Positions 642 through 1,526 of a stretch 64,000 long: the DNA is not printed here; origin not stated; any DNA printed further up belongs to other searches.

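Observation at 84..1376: PhnZ-like HD protein and PhnX-like hydrolase pair without PhnW or PhnY partners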

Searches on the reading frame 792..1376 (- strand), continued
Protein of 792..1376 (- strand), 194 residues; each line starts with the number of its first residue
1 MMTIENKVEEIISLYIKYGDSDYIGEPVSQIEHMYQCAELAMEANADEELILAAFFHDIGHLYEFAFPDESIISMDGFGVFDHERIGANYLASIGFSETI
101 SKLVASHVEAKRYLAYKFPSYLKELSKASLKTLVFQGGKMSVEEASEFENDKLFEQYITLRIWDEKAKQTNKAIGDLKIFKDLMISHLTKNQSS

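Call 71: search_protein_families(library=pfam, proteins=[L093:13714-14910:+, L053:1538-2167:+, L078:1252-3849:-, L090:869-1462:-, L039:9195-10340:+, L077:1407-2255:+, L058:5366-6823:+, L088:10092-13148:+, L074:9118-10008:+, L039:10340-11065:+], max_evalue=0.00001)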
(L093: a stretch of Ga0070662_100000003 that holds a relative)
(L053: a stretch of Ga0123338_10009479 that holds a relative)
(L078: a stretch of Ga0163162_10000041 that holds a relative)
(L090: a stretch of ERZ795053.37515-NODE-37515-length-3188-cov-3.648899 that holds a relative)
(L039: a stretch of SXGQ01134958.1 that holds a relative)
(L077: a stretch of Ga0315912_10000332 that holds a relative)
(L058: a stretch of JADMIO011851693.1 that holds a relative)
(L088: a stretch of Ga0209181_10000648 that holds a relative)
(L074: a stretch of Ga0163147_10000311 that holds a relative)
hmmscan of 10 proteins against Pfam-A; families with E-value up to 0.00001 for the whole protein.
L093:13714-14910:+ (398 aa): 1 family
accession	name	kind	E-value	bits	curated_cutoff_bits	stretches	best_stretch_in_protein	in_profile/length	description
PF01663.27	Phosphodiest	-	3.3e-07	30.7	23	0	170-318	130-225/342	Type I phosphodiesterase / nucleotide pyrophosphatase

L053:1538-2167:+ (209 aa): 4 families
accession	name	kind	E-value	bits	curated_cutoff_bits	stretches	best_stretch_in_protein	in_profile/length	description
PF01381.28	HTH_3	-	3.3e-11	43.5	23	1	29-81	1-53/55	Helix-turn-helix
PF07883.17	Cupin_2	-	5.7e-11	42.4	27.2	1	136-201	5-70/70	Cupin domain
PF13560.12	HTH_31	-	3.3e-07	31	27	1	26-79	3-57/64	Helix-turn-helix domain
PF12844.13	HTH_19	-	4.4e-07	30.1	30.2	1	26-78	1-53/64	Helix-turn-helix domain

L078:1252-3849:- (865 aa): 2 families
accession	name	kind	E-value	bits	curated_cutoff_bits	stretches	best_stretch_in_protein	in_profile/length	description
PF04185.19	Phosphoesterase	-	2.6e-92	310.2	23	2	60-301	2-221/356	Phosphoesterase family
PF05506.17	PLipase_C_C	-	4.7e-28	98.4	24.4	1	650-753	1-80/80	Bacterial phospholipase C, C-terminal domain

L090:869-1462:- (197 aa): 0 families

L039:9195-10340:+ (381 aa): 3 families
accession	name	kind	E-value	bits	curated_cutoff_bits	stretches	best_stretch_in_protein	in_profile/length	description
PF00107.32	ADH_zinc_N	-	2.7e-20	73.1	31.8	1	206-337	2-128/129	Zinc-binding dehydrogenase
PF08240.17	ADH_N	-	1.3e-12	48.3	23.5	1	43-164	2-102/104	Alcohol dehydrogenase GroES-like domain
PF16912.11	Glu_dehyd_C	-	4.8e-09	36.4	34.9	1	192-363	28-199/211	Glucose dehydrogenase C-terminus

L077:1407-2255:+ (282 aa): 1 family
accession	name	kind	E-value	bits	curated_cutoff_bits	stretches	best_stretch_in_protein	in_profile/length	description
PF02811.25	PHP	-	1.5e-15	58.3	26.4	1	5-202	2-163/164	PHP domain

L058:5366-6823:+ (485 aa): 0 families

L088:10092-13148:+ (1018 aa): 3 families
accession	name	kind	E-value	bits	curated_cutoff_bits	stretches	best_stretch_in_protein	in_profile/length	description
PF00005.33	ABC_tran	-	1.2e-28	100.8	25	1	257-407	2-137/137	ABC transporter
PF01061.29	ABC2_membrane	-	2e-19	70.5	26.9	1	554-746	2-188/211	ABC-2 type transporter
PF05099.18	TerB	-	3.8e-08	34.1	24.4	1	8-129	3-117/118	Tellurite resistance protein TerB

L074:9118-10008:+ (296 aa): 0 families

L039:10340-11065:+ (241 aa): 2 families
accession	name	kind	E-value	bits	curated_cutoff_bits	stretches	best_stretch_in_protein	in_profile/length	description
PF00702.32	Hydrolase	-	2.7e-15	57.7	26.4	1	4-200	1-191/191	haloacid dehalogenase-like hydrolase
PF13419.12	HAD_2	-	8e-10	39.5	23.8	1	7-202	1-174/178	Haloacid dehalogenase-like hydrolase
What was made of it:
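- Five loci insert a PbfG-like Zn-dependent alcohol dehydrogenase between two HADs (call 71). PbfG-like HEP dehydrogenases, which make phosphonoacetaldehyde, sit beside PhnX-like HADs (call 71).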

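Call 79: search_protein_families(library=pfam, proteins=[L083:11260-12033:+, L033:6045-7289:+, L033:7435-8922:+, L033:9186-10268:+, L033:10381-11616:+, L053:4338-4898:+, L053:4911-5483:+, L053:5480-6790:+, L053:6897-7550:+, L083:5942-6817:+], max_evalue=0.00001)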
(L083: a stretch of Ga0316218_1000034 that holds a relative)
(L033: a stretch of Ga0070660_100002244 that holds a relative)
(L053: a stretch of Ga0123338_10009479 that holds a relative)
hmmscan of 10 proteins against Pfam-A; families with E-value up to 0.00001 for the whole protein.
L083:11260-12033:+ (257 aa): 1 family
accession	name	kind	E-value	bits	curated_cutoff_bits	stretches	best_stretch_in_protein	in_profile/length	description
PF13653.12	GDPD_2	-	3.5e-11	43.6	27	1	219-247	1-28/30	Glycerophosphoryl diester phosphodiesterase family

L033:6045-7289:+ (414 aa): 1 family
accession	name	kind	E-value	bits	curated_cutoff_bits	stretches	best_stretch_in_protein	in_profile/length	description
PF01663.27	Phosphodiest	-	1e-28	101.4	23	1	24-359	2-330/342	Type I phosphodiesterase / nucleotide pyrophosphatase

L033:7435-8922:+ (495 aa): 1 family
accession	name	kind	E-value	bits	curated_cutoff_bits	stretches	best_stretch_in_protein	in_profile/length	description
PF00171.27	Aldedh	-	3.5e-143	477.9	23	1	38-490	7-460/461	Aldehyde dehydrogenase family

L033:9186-10268:+ (360 aa): 1 family
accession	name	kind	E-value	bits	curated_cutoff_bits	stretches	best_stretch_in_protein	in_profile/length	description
PF01676.23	Metalloenzyme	-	8.8e-07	29.1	24.3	1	225-316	144-225/252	Metalloenzyme superfamily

L033:10381-11616:+ (411 aa): 3 families
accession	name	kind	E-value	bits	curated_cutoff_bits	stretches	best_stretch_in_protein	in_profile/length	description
PF01266.30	DAO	-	2.8e-55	188.7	27.9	1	10-368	1-352/353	FAD dependent oxidoreductase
PF07992.20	Pyr_redox_2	-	9.9e-08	32.2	26.1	0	6-71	142-203/291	Pyridine nucleotide-disulphide oxidoreductase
PF00890.30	FAD_binding_2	-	8e-07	29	20.4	1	10-212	1-205/414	FAD binding domain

L053:4338-4898:+ (186 aa): 2 families
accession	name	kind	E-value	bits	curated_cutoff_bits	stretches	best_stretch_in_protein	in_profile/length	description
PF04542.20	Sigma70_r2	-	3.6e-13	49.5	24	1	29-94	2-69/71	Sigma-70 region 2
PF08281.18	Sigma70_r4_2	-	8.8e-11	41.7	25.7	1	126-175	5-54/54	Sigma-70, region 4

L053:4911-5483:+ (190 aa): 0 families

L053:5480-6790:+ (436 aa): 0 families

L053:6897-7550:+ (217 aa): 1 family
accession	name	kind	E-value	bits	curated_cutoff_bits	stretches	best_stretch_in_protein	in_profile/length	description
PF02308.21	MgtC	-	3.8e-37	127.8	31.4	1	14-133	1-118/121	MgtC family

L083:5942-6817:+ (291 aa): 1 family
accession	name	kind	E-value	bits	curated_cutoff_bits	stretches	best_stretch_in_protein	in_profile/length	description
PF13350.11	Y_phosphatase3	-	5e-69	233.3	22.2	1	46-290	1-239/240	Tyrosine phosphatase family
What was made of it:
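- One locus without the HAD (L033) carries an aldehyde dehydrogenase and a PF01663 enzyme, consistent with PhnY and PhnA (call 79). The L033 variant swaps the HAD for PhnY- and PhnA-like enzymes, which act on phosphonoacetaldehyde and phosphonoacetate (call 79).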

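Call 96: search_solved_structures(query=window:792-1376:-, show_alignments=4, max_evalue=1e-20)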
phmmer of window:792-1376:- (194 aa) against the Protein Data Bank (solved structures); distinct sequences matched with E-value up to 1e-20: 4.
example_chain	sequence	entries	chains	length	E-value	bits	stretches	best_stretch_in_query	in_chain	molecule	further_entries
4mlm_A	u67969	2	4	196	2.9e-47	164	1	5-193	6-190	Predicted HD phosphohydrolase PhnZ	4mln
4n71_A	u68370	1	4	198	3.2e-47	163.9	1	5-193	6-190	Predicted HD phosphohydrolase PhnZ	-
4n6w_A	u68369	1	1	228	6.3e-47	163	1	5-192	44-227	Predicted HD phosphohydrolase PhnZ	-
6npa_A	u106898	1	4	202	3.8e-29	105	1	6-180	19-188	TmpB, (R)-1-hydroxy-2-trimethylaminoethylphosphonate oxygenase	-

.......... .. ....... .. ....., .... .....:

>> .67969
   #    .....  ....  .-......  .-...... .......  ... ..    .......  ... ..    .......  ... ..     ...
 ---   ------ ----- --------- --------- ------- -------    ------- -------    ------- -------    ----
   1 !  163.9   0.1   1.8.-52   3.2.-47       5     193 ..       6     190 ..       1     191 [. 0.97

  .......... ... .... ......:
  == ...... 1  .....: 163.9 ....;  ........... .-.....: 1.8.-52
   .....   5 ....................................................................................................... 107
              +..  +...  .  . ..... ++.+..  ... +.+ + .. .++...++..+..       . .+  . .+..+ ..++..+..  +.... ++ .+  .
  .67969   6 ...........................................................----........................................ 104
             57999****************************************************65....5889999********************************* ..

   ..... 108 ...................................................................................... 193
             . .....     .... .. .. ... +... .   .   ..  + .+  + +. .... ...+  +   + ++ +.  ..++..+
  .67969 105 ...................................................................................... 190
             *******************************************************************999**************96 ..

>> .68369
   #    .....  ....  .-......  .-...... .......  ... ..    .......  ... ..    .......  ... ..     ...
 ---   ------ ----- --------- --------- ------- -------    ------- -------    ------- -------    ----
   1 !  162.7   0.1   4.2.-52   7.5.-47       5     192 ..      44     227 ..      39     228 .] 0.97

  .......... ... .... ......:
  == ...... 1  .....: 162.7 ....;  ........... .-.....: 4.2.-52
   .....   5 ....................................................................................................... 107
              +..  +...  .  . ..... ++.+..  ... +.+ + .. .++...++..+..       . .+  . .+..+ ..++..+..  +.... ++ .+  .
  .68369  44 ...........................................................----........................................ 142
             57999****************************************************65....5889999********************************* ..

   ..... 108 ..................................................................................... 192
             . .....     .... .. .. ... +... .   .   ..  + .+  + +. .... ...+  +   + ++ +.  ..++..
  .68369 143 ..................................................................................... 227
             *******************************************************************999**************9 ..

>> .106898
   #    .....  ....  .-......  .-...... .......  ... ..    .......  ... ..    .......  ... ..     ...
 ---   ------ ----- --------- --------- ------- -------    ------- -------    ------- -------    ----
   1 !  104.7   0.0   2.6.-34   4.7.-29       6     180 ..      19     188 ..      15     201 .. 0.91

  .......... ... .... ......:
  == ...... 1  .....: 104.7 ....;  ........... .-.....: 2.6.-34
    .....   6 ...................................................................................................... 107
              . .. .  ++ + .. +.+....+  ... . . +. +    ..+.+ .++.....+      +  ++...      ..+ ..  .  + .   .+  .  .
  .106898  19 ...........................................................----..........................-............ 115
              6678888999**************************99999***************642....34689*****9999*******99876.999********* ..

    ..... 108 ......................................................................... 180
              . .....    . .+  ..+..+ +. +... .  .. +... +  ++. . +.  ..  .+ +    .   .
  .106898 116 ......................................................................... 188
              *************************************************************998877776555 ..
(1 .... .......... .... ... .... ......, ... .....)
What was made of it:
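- The Y..GEP motif is shared with TmpB (call 96), so N-methylated HAEP variants are not excluded. The Y..GEP motif is shared with TmpB (call 96).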

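Call 102: search_protein_families(library=pfam, proteins=[L074:9118-10008:+, L088:13155-13922:+, L074:8560-9021:-, L090:869-1462:-, L058:5366-6823:+, L093:14915-15730:+, L082:6814-7380:+, L016:8915-9997:+], max_evalue=0.05)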
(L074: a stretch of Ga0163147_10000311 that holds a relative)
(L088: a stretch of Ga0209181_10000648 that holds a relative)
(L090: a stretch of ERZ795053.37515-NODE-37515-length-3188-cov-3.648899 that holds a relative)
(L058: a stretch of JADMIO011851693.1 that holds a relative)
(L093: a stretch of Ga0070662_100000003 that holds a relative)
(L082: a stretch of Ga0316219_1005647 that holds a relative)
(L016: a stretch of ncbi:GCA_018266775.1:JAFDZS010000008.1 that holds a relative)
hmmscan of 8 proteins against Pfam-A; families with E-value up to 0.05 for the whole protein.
L074:9118-10008:+ (296 aa): 0 families

L088:13155-13922:+ (255 aa): 1 family
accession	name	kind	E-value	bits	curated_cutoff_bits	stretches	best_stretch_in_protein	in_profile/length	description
PF02698.23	DUF218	-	1.5e-28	99.8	27.6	1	84-245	7-133/133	DUF218 domain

L074:8560-9021:- (153 aa): 1 family
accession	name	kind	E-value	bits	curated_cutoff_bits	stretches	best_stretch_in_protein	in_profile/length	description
PF00072.30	Response_reg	-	1.3e-13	51.6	30.2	1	24-139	2-106/111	Response regulator receiver domain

L090:869-1462:- (197 aa): 0 families

L058:5366-6823:+ (485 aa): 1 family
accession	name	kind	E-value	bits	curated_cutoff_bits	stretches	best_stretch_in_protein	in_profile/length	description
PF00753.33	Lactamase_B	-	0.00013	22.4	22.7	1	92-174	2-60/196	Metallo-beta-lactamase superfamily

L093:14915-15730:+ (271 aa): 3 families
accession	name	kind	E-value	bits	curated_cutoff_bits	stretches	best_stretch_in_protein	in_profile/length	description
PF03009.23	GDPD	-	1.7e-34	120.5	23.6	1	36-259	1-243/244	Glycerophosphoryl diester phosphodiesterase family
PF16387.11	DUF4996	-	0.00011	23.1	33.7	1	236-265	73-102/102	Domain of unknown function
PF00581.25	Rhodanese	-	0.00093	20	22.2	1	119-169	50-99/102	Rhodanese-like domain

L082:6814-7380:+ (188 aa): 4 families
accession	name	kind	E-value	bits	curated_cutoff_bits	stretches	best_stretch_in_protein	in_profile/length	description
PF04542.20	Sigma70_r2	-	1.4e-15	57.3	24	1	21-87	1-69/71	Sigma-70 region 2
PF08281.18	Sigma70_r4_2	-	3.8e-14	52.5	25.7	1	126-177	3-54/54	Sigma-70, region 4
PF22233.2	PhyR_sigma-like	-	1.1e-06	28.7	27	1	134-178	4-48/50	Response regulator PhyR, sigma-like domain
PF04545.22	Sigma70_r4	-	1.2e-06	28.3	24.1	1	130-179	1-50/50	Sigma-70, region 4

L016:8915-9997:+ (360 aa): 2 families
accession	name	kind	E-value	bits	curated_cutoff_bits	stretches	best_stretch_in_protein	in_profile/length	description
PF01663.27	Phosphodiest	-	8.7e-07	29.3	23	1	54-304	76-240/342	Type I phosphodiesterase / nucleotide pyrophosphatase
PF01676.23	Metalloenzyme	-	3.3e-05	24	24.3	1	222-291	144-208/252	Metalloenzyme superfamily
